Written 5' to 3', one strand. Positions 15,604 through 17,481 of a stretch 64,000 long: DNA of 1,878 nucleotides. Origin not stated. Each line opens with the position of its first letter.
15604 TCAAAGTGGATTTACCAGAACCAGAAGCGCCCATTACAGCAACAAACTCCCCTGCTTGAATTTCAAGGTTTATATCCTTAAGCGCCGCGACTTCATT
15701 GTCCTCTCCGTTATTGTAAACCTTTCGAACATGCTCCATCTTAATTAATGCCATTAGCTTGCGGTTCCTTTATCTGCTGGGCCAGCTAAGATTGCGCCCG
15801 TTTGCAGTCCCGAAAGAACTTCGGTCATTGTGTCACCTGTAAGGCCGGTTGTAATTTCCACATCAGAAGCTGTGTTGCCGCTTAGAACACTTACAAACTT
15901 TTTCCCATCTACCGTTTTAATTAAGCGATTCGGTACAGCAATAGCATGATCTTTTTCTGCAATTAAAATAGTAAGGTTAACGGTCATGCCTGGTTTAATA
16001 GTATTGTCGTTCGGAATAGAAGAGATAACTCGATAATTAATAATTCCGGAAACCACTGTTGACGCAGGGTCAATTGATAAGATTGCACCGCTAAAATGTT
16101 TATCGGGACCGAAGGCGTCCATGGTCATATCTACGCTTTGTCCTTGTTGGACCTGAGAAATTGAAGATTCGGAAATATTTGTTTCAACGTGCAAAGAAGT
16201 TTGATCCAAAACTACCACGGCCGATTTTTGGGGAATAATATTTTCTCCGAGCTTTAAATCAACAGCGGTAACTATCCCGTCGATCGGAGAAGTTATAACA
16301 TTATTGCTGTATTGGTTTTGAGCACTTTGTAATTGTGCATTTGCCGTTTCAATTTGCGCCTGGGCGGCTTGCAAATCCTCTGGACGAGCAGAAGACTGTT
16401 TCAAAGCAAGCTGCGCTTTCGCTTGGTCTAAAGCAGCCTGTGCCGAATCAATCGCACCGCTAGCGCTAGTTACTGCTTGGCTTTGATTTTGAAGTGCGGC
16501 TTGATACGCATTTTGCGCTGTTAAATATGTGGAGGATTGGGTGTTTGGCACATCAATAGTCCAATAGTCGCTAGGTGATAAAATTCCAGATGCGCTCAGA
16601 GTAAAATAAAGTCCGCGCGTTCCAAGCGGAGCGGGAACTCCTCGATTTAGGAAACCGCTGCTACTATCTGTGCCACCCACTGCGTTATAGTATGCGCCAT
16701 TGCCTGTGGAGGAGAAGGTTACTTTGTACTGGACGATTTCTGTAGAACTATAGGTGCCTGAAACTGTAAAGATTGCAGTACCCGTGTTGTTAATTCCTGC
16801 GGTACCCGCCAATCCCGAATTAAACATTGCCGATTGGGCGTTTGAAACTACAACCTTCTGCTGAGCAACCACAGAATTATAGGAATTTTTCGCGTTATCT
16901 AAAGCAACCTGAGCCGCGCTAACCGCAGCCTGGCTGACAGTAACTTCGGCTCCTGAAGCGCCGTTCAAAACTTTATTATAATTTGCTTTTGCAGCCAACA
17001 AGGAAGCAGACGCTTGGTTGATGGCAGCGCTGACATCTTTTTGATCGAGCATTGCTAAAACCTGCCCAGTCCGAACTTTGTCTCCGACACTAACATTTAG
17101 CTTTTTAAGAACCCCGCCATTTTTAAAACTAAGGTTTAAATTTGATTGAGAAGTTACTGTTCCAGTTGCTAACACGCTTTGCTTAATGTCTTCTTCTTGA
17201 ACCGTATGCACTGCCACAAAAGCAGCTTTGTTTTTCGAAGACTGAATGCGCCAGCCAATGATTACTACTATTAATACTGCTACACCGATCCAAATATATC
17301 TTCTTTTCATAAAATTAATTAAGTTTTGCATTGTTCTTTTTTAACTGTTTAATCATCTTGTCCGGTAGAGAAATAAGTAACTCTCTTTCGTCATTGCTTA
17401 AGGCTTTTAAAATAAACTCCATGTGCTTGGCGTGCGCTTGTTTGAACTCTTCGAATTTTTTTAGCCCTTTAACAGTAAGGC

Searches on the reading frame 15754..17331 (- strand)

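Call 71: search_protein_families(library=pfam, proteins=[window:15754-17331:-], max_evalue=0.00001)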
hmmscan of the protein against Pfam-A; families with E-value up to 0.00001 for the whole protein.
window:15754-17331:- (525 aa): 2 families
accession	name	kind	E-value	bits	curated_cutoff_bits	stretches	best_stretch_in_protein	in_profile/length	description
PF16576.10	HlyD_D23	-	1.6e-18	67.2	30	1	266-451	53-214/214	Barrel-sandwich domain of CusB or HlyD membrane-fusion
PF13437.12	HlyD_3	-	6.7e-11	43.3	22.2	1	345-448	1-106/106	HlyD family secretion protein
